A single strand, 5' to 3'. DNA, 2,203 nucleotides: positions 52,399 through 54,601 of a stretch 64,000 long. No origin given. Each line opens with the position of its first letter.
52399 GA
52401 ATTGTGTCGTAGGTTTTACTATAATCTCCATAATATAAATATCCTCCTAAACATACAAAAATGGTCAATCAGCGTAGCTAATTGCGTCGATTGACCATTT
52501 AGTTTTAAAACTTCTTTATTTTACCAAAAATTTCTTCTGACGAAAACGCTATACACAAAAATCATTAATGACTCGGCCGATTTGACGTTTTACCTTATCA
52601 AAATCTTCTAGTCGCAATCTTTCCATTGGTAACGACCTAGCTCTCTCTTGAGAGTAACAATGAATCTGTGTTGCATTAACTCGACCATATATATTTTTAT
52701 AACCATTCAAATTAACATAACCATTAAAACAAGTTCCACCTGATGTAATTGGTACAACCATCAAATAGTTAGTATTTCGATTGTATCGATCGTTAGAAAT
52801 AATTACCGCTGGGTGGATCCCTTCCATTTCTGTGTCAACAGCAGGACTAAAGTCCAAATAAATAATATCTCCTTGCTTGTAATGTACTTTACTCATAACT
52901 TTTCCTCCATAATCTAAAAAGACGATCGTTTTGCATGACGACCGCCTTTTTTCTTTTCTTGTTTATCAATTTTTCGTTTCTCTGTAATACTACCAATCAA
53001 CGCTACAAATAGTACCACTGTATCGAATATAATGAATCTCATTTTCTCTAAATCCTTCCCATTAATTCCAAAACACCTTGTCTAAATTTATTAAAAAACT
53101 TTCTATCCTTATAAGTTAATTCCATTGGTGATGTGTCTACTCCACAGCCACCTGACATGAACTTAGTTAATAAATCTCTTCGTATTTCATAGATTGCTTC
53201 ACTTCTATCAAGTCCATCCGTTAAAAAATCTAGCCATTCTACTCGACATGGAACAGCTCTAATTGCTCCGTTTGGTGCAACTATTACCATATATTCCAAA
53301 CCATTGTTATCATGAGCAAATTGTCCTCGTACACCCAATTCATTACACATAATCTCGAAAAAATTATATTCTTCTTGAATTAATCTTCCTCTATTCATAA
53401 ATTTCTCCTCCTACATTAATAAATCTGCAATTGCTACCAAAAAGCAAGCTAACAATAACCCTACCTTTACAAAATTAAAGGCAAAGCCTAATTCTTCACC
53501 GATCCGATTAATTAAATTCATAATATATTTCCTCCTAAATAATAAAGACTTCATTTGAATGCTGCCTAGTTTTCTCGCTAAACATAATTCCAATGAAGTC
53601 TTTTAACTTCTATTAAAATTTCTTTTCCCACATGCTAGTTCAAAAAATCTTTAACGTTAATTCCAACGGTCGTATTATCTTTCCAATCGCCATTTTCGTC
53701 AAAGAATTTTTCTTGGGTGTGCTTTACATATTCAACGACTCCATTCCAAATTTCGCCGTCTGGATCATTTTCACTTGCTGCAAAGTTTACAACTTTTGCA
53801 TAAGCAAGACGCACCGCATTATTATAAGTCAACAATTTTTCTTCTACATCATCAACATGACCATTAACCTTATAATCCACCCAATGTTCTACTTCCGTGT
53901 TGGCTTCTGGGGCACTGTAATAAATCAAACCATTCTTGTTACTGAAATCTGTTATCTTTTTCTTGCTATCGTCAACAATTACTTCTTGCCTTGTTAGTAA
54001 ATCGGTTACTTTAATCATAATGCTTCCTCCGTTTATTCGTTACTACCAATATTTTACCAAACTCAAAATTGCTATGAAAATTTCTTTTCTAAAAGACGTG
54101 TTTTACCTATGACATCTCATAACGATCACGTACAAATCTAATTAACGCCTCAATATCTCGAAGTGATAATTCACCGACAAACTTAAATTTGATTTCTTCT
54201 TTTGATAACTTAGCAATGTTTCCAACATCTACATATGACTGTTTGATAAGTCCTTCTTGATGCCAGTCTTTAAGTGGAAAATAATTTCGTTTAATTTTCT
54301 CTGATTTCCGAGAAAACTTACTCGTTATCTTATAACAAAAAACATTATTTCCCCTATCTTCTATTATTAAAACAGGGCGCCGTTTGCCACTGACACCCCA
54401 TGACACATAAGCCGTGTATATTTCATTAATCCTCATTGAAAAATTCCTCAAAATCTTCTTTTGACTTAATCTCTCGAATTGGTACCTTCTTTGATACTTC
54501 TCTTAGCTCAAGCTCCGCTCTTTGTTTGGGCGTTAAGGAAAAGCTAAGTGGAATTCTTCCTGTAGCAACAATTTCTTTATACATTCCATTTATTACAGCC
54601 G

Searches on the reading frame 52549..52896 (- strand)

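Call 4: search_protein_families(library=pfam, proteins=[window:52549-52896:-], max_evalue=0.01)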
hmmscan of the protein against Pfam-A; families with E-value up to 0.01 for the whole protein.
window:52549-52896:- (115 aa): 1 family
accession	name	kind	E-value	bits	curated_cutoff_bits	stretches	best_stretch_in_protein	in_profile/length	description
PF02452.23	PemK_toxin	-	2.4e-17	63.5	23.1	1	7-109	1-108/109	PemK-like, MazF-like toxin of type II toxin-antitoxin system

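Call 5: search_protein_families(library=phrogs, proteins=[window:52549-52896:-], max_evalue=0.001)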
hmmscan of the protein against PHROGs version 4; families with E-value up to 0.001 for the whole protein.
window:52549-52896:- (115 aa): 2 families
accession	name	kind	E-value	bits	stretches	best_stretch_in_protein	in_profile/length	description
phrog_1936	-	moron, auxiliary metabolic gene and host takeover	1.2e-16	62.1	1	4-111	7-120/188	MazF-like growth inhibitor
phrog_1412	-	moron, auxiliary metabolic gene and host takeover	8.1e-08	33.2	1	5-78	58-130/237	antitoxin mazE-like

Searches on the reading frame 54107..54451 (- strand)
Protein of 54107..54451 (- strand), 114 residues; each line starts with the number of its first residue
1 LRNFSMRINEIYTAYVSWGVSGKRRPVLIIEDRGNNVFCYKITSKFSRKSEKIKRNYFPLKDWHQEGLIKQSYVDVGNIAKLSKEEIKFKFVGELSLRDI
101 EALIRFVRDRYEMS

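Call 73: search_protein_families(library=pfam, proteins=[window:54107-54451:-], max_evalue=0.01)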
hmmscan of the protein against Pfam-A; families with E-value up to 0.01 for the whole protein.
window:54107-54451:- (114 aa): 1 family
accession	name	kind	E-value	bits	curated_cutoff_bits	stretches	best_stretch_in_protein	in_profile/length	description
PF02452.23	PemK_toxin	-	2.1e-05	25.1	23.1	1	22-104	19-102/109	PemK-like, MazF-like toxin of type II toxin-antitoxin system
